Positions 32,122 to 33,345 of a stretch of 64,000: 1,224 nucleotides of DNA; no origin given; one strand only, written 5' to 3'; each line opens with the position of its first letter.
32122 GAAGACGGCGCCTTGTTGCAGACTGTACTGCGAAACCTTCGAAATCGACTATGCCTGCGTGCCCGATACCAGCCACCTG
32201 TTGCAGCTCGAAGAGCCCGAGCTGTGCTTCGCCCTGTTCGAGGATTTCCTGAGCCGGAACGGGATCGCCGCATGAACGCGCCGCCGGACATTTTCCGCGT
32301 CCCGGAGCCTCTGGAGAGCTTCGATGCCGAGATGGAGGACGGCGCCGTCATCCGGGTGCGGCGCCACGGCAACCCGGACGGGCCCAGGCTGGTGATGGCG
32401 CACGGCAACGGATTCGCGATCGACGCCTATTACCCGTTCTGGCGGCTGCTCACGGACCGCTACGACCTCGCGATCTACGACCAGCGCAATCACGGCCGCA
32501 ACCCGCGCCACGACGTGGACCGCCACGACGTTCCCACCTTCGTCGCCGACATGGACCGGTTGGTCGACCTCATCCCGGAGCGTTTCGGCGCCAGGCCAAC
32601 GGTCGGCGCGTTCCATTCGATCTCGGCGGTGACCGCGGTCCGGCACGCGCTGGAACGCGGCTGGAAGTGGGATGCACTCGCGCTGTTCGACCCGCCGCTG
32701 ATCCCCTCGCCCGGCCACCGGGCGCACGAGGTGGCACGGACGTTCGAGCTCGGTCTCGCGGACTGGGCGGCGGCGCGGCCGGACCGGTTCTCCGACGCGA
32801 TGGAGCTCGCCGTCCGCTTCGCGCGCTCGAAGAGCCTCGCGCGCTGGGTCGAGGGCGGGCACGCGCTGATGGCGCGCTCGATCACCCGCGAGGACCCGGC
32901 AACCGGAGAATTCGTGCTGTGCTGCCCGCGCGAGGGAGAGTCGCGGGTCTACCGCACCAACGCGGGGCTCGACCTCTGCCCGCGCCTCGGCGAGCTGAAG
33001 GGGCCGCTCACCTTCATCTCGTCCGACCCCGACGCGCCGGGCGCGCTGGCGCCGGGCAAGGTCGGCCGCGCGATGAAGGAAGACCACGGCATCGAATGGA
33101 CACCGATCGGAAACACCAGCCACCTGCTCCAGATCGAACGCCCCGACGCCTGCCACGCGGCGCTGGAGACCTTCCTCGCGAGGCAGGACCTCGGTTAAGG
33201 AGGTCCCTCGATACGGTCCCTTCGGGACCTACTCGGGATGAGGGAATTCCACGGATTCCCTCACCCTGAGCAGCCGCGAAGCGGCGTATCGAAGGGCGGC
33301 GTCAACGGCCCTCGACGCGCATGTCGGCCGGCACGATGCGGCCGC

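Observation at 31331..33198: Tandem duplicated alpha/beta-hydrolases with an atypical nucleophile elbow, translationally coupled to a lone CoxL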

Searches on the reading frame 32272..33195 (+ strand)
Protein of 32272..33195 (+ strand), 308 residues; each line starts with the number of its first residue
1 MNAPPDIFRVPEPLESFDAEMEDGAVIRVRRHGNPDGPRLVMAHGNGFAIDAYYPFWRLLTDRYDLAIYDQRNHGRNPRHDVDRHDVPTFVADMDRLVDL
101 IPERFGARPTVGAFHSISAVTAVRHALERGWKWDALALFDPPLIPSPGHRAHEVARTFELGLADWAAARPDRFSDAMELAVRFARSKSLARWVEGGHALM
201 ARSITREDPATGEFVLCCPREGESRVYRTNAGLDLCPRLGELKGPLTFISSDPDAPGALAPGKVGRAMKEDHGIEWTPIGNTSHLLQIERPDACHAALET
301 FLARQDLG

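Call 7: search_protein_families(library=pfam, proteins=[window:32272-33195:+], max_evalue=1)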
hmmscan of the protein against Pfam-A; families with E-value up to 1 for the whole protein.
window:32272-33195:+ (308 aa): 3 families
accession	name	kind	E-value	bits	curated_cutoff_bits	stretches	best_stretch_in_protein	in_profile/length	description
PF12697.13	Abhydrolase_6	-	1.7e-09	39.1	26.3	1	40-296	1-216/217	Alpha/beta hydrolase family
PF12146.15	Hydrolase_4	-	3.7e-09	36.7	27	1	40-156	7-124/239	Serine aminopeptidase, S33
PF00561.26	Abhydrolase_1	-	0.00035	20.8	25.8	1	38-101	1-66/245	alpha/beta hydrolase fold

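Call 8: search_protein_families(library=ncbifam, proteins=[window:32272-33195:+], max_evalue=1)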
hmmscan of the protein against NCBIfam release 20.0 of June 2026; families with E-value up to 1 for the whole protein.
window:32272-33195:+ (308 aa): 8 families
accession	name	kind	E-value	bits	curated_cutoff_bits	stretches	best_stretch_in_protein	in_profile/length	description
NF051488.1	bifunc_PcaDC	exception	3.7e-06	26.3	390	1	28-305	3-253/375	bifunctional 3-oxoadipate enol-lactonase/4-carboxymuconolactone decarboxylase PcaDC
TIGR02427.1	protocat_pcaD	equivalog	2.1e-05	24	255.85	2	231-302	181-250/251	3-oxoadipate enol-lactonase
NF004514.1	PRK05855.1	equivalog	6.9e-05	21.6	455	1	20-99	5-85/578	SDR family oxidoreductase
TIGR03611.1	RutD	equivalog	0.001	18.5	238.5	1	32-100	8-76/258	pyrimidine utilization protein D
NF051487.1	bifunc_PcaCD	exception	0.0033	16.6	430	1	26-99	161-233/413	bifunctional 4-carboxymuconolactone decarboxylase/3-oxoadipate enol-lactonase PcaCD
NF045632.1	hydroxlase_HsaD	equivalog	0.0092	14.9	400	1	22-141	20-137/290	4,5:9,10-diseco-3-hydroxy-5,9,17-trioxoandrosta-1(10),2-diene-4-oate hydrolase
TIGR03056.1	bchO_mg_che_rel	equivalog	0.012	14.7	172.55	1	28-128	19-115/278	alpha/beta fold hydrolase BchO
TIGR01249.1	pro_imino_pep_1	equivalog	0.14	11.3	259.75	1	27-97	17-88/307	prolyl aminopeptidase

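Call 9: search_solved_structures(query=window:32272-33195:+, max_evalue=10, show_alignments=3)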
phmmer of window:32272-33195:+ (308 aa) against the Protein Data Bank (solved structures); distinct sequences matched with E-value up to 10: 40.
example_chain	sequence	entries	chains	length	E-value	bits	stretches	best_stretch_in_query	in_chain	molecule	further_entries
27ct_A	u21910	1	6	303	5.4e-05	25.8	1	27-129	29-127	RPA1511_2297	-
21dl_A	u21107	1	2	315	0.00013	24.5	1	28-293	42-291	RPA1511_5221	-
1qtr_A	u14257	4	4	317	0.00046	22.7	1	13-100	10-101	PROLYL AMINOPEPTIDASE | Proline iminopeptidase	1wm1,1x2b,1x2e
6qe2_A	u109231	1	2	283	0.0018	20.7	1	31-158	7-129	Monoacylglycerol lipase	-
4rpc_A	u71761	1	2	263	0.0033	19.9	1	28-81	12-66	putative alpha/beta hydrolase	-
3v48_A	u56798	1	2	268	0.0038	19.7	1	36-174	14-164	Putative aminoacrylate hydrolase RutD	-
4psu_A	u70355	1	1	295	0.0081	18.6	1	28-127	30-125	Alpha/beta hydrolase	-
1azw_A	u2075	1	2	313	0.012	18.1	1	13-98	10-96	PROLINE IMINOPEPTIDASE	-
3jw8_A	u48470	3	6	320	0.015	17.7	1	34-148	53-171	MGLL protein | MONOGLYCERIDE LIPASE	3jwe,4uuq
3pe6_A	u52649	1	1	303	0.017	17.6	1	39-148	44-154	Monoglyceride lipase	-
5zun_A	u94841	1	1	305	0.017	17.6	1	39-148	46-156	Monoglyceride lipase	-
3hju_A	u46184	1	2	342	0.018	17.5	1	34-148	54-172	Monoglyceride lipase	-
6ax1_A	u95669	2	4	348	0.018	17.4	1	34-148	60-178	Monoglyceride lipase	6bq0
7l4t_A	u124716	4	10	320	0.019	17.4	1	39-148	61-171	Monoglyceride lipase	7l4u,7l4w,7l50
7prm_A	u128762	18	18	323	0.019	17.4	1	39-148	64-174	Monoglyceride lipase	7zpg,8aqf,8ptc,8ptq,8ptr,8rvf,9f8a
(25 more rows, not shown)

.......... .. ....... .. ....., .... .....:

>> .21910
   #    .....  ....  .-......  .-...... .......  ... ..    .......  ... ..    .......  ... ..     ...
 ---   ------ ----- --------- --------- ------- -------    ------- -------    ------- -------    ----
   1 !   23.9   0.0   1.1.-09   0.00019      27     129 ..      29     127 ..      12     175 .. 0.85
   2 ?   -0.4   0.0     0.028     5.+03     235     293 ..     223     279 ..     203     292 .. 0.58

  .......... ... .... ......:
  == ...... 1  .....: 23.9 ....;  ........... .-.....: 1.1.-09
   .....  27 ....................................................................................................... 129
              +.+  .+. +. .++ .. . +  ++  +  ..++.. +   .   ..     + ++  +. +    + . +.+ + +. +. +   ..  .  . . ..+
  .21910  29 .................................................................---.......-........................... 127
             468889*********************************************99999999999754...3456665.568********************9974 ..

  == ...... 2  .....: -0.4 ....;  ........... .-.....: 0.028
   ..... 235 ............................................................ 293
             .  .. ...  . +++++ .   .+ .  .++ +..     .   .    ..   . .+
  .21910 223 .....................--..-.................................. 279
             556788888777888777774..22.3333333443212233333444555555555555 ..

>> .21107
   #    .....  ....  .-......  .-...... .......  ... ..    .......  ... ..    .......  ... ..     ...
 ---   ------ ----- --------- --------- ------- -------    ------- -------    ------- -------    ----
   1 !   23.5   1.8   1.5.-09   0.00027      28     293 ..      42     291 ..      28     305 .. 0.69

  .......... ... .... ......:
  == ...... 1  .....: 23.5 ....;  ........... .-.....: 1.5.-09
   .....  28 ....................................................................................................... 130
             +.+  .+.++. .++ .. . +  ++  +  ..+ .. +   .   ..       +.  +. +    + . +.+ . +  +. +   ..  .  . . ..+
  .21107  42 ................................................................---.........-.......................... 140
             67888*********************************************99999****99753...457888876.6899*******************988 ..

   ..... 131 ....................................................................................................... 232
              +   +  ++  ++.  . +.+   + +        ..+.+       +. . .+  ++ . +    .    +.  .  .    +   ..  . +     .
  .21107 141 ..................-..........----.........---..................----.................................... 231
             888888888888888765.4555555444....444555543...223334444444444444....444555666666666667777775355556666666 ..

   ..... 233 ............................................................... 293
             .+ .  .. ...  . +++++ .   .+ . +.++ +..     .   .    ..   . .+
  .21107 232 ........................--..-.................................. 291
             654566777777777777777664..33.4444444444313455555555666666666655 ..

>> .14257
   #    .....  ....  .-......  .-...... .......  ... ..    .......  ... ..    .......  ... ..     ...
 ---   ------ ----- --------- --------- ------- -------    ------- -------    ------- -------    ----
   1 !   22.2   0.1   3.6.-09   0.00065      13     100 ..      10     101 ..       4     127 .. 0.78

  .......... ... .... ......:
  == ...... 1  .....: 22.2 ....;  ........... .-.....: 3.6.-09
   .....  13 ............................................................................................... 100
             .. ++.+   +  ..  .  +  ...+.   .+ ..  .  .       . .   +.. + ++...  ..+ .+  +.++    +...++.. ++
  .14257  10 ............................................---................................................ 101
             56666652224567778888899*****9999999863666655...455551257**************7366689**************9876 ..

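Call 17: find_homologous_proteins(query=window:32272-33195:+, max_evalue=0.00001)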
Query window:32272-33195:+ (308 aa): 755 proteins with E <= 0.00001 among 4854 candidates; the best 120 are listed.
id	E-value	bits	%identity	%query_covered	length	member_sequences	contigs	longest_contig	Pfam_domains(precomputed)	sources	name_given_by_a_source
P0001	1.0e-193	661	91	100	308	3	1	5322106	PF12697.14,PF12146.16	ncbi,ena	-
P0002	9.2e-192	654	91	100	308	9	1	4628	PF12697.14,PF12146.16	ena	-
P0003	3.7e-191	652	90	100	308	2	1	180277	PF12697.14,PF12146.16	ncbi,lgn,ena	-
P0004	7.4e-191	651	91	100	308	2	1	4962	PF12697.14,PF12146.16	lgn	-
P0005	2.5e-190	650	90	100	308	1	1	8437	PF12697.14,PF12146.16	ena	-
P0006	2.5e-189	646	90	100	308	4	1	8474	PF12697.14,PF12146.16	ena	-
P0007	7.0e-187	638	88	100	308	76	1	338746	PF12697.14,PF12146.16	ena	-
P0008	3.8e-184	629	87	100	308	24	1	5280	PF12697.14,PF12146.16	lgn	-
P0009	3.9e-184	629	87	100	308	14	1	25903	PF12697.14,PF12146.16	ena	-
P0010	9.8e-180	615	85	100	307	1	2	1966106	PF12697.14,PF12146.16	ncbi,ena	-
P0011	2.3e-179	614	87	100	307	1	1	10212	PF12697.14,PF12146.16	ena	-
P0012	6.2e-148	510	73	97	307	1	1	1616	PF12697.14,PF12146.16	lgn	-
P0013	8.3e-147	507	71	97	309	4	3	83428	PF12146.16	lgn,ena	-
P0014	4.9e-145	501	71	98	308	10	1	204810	PF12697.14,PF12146.16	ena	-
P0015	9.1e-145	500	71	98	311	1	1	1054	PF12697.14,PF12146.16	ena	-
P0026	1.9e-126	440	64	97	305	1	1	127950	PF12697.14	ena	-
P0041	4.3e-122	425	60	96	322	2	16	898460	PF12697.14,PF00561.27,PF12146.16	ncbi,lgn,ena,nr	ncbi:MAG: hypothetical protein CMM52_13970 [Rhodospirillaceae bacterium]|nr:hypothetical protein [Rh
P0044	6.2e-121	422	58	97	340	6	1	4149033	PF12697.14,PF12146.16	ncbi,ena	-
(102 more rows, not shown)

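Call 18: find_encoding_contigs(protein=P0044, flank=10000, max_places=3)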
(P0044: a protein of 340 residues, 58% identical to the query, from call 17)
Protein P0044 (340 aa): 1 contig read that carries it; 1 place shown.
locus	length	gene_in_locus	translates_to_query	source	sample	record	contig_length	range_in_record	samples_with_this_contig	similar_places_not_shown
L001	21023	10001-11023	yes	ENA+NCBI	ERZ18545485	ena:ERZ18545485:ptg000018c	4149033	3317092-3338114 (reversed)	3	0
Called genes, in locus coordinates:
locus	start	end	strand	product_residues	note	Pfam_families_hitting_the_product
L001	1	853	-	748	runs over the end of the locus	PF00403:HMA, PF00122:E1-E2_ATPase, PF00702:Hydrolase, PF12710:HAD (weak), PF08282:Hydrolase_3 (weak)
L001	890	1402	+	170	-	PF13450:NAD_binding_8, PF13738:Pyr_redox_3 (weak)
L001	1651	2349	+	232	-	-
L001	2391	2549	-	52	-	-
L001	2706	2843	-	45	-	PF08534:Redoxin, PF00578:AhpC-TSA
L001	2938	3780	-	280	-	PF03400:DDE_Tnp_IS1 (faint)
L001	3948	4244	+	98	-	PF05015:HigB-like_toxin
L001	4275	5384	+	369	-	PF01381:HTH_3 (weak), PF06114:Peptidase_M78 (weak)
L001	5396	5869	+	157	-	-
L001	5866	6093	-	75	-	-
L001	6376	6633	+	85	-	PF00072:Response_reg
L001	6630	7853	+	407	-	PF00072:Response_reg (weak), PF00158:Sigma54_activat, PF14532:Sigma54_activ_2, PF07728:AAA_5 (weak), PF25601:AAA_lid_14, PF02954:HTH_8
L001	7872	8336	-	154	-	-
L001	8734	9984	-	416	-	PF00557:Peptidase_M24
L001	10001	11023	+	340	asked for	PF12146:Hydrolase_4, PF12697:Abhydrolase_6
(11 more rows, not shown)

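Call 19: find_encoding_contigs(protein=P0041, flank=10000, max_places=3)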
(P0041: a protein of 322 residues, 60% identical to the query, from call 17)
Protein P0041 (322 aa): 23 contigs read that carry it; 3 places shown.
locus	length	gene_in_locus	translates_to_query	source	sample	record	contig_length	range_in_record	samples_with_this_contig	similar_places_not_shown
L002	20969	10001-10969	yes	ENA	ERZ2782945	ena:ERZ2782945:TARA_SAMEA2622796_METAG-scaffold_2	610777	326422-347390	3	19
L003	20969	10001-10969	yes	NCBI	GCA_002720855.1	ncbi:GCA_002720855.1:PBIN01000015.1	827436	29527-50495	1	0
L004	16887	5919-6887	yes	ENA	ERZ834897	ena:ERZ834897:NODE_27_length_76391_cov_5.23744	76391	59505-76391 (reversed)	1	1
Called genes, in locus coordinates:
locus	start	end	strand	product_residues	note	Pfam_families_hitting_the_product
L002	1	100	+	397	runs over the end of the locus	PF01306:LacY_symp (weak), PF07690:MFS_1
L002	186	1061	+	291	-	PF01557:FAA_hydrolase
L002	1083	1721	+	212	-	PF00881:Nitroreductase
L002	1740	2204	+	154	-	PF02566:OsmC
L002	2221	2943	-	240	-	PF00392:GntR, PF07729:FCD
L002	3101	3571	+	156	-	-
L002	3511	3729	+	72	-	-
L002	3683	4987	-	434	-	-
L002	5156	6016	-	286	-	PF00691:OmpA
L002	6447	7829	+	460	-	PF00072:Response_reg, PF00004:AAA (faint), PF00158:Sigma54_activat, PF14532:Sigma54_activ_2, PF07728:AAA_5 (weak), PF25601:AAA_lid_14, PF02954:HTH_8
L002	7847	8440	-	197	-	-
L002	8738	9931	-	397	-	PF00557:Peptidase_M24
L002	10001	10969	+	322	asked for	PF00561:Abhydrolase_1 (faint), PF12146:Hydrolase_4 (weak), PF12697:Abhydrolase_6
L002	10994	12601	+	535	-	PF00884:Sulfatase, PF01663:Phosphodiest (weak), PF16347:SGSH_C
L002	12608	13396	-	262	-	PF00106:adh_short, PF08659:KR, PF23441:SDR (faint), PF13460:NAD_binding_10 (weak), PF13561:adh_short_C2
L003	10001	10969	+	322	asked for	PF00561:Abhydrolase_1 (faint), PF12146:Hydrolase_4 (weak), PF12697:Abhydrolase_6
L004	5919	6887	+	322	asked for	PF00561:Abhydrolase_1 (faint), PF12146:Hydrolase_4 (weak), PF12697:Abhydrolase_6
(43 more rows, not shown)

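Call 20: find_encoding_contigs(protein=P0001, flank=10000, max_places=2)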
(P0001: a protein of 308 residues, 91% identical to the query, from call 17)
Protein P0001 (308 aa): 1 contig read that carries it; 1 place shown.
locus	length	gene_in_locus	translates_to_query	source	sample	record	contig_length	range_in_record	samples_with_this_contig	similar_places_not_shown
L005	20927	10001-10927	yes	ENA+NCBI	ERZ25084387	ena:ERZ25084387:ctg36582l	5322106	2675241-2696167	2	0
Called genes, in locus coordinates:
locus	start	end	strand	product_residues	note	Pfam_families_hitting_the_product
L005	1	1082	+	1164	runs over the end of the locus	PF01558:POR, PF20169:DUF6537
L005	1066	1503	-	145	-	PF03692:CxxCxxCC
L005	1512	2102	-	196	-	PF02630:SCO1-SenC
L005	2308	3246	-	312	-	PF00389:2-Hacid_dh (weak), PF02826:2-Hacid_dh_C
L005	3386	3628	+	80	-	PF02604:PhdYeFM_antitox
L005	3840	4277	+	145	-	PF01850:PIN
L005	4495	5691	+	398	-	PF10592:AIPR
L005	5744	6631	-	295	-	PF02826:2-Hacid_dh_C, PF03446:NAD_binding_2, PF03807:F420_oxidored, PF14833:NAD_binding_11, PF21761:RedAm-like_C (weak)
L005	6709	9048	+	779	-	PF01315:Ald_Xan_dh_C, PF02738:MoCoBD_1, PF20256:MoCoBD_2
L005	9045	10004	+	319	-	PF12697:Abhydrolase_6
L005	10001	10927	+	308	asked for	PF12146:Hydrolase_4, PF12697:Abhydrolase_6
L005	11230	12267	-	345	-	PF26233:NicX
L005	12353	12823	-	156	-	PF13577:SnoaL_4, PF00866:Ring_hydroxyl_B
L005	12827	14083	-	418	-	PF00355:Rieske, PF00848:Ring_hydroxyl_A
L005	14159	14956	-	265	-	PF00941:FAD_binding_5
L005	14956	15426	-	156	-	PF00111:Fer2 (weak), PF01799:Fer2_2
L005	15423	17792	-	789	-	PF01315:Ald_Xan_dh_C, PF02738:MoCoBD_1, PF20256:MoCoBD_2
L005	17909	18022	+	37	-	-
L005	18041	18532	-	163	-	PF04828:GFA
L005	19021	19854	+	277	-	PF01678:DAP_epimerase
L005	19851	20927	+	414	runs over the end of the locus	PF00919:UPF0004, PF04055:Radical_SAM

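Call 21: find_encoding_contigs(protein=P0014, flank=10000, max_places=2)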
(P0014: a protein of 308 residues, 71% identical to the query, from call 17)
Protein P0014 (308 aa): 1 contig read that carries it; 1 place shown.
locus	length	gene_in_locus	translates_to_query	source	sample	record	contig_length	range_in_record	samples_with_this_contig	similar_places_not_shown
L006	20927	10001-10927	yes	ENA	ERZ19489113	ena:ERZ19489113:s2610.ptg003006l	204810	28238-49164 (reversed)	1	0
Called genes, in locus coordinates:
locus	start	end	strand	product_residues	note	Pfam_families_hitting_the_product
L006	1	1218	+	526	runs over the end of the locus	PF11074:DUF2779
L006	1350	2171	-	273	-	PF05721:PhyH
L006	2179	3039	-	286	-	PF00135:COesterase, PF20434:BD-FAE, PF07859:Abhydrolase_3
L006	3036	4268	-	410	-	PF07690:MFS_1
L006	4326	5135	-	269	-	PF00378:ECH_1, PF16113:ECH_2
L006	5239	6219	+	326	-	PF12974:Phosphonate-bd (weak)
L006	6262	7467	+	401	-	PF00108:Thiolase_N, PF00109:ketoacyl-synt (weak), PF02803:Thiolase_C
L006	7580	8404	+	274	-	PF05721:PhyH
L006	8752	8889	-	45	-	PF08534:Redoxin, PF00578:AhpC-TSA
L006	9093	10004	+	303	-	PF00561:Abhydrolase_1, PF12146:Hydrolase_4, PF12697:Abhydrolase_6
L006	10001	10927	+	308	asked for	PF12146:Hydrolase_4, PF12697:Abhydrolase_6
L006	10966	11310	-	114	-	-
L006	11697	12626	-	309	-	-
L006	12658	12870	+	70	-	-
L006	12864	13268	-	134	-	PF01808:AICARFT_IMPCHas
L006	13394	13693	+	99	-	-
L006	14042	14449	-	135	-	PF02142:MGS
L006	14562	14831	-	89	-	PF02826:2-Hacid_dh_C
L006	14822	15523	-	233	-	-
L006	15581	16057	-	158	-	PF00702:Hydrolase (faint), PF08282:Hydrolase_3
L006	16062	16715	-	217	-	PF02348:CTP_transf_3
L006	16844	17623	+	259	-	PF00702:Hydrolase, PF12710:HAD, PF13419:HAD_2, PF13242:Hydrolase_like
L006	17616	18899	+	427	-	PF03721:UDPG_MGDP_dh_N, PF00984:UDPG_MGDP_dh, PF03720:UDPG_MGDP_dh_C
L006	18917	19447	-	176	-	PF03734:YkuD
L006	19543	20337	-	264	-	PF00303:Thymidylat_synt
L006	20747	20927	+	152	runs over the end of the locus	PF04386:SspB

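Call 22: find_encoding_contigs(protein=P0026, flank=10000, max_places=2)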
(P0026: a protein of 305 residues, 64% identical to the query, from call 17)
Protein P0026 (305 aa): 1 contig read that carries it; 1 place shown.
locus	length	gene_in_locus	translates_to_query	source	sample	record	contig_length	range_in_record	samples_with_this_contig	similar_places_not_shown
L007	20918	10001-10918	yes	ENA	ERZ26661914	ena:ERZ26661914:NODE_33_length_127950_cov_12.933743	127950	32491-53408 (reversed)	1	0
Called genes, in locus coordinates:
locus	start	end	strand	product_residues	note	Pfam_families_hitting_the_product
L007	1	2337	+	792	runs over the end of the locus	PF01315:Ald_Xan_dh_C, PF02738:MoCoBD_1, PF20256:MoCoBD_2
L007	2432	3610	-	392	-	PF13433:Peripla_BP_5, PF13458:Peripla_BP_6, PF01094:ANF_receptor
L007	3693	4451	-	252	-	PF00005:ABC_tran, PF13304:AAA_21 (weak)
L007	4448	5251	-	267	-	PF00005:ABC_tran, PF13304:AAA_21 (faint), PF12399:BCA_ABC_TP_C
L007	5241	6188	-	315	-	PF02653:BPD_transp_2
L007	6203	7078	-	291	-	PF02653:BPD_transp_2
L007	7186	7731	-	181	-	-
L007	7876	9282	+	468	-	PF01979:Amidohydro_1, PF07969:Amidohydro_3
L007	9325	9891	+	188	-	PF02627:CMD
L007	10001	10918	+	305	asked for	PF12697:Abhydrolase_6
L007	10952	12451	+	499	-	PF01943:Polysacc_synt, PF13440:Polysacc_synt_3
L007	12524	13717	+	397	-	-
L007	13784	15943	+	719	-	PF02629:CoA_binding, PF13380:CoA_binding_2, PF13607:Succ_CoA_lig, PF00549:Ligase_CoA (faint), PF19045:Ligase_CoA_2, PF13549:ATP-grasp_5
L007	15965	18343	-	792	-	PF01315:Ald_Xan_dh_C, PF02738:MoCoBD_1, PF20256:MoCoBD_2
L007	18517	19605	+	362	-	PF11104:PilM_2, PF05137:PilN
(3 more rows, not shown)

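Call 26: search_dna_similar(query=window:32272-33195:+, collection=plasmids, mode=protein, max_rows=30)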
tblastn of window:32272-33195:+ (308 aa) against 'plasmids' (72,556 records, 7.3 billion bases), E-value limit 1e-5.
Records with a match: 2; places in all: 2; records where one place covers at least 80% of the query: 2.
Best place of each record, by identity: <60% 2.
By first word of the organism name: Agrobacterium 1; Serratia 1.
By predicted mobility (MOB-suite, as given by PLSDB): conjugative 2.
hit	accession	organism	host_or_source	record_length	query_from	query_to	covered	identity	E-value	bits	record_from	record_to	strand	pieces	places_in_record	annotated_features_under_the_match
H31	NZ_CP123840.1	Agrobacterium tumefaciens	Yarrow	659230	6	304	97%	39.3%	1e-58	209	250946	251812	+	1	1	alpha/beta hydrolase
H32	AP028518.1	Serratia marcescens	-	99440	27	307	91%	23.6%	5e-8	62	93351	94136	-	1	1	alpha/beta hydrolase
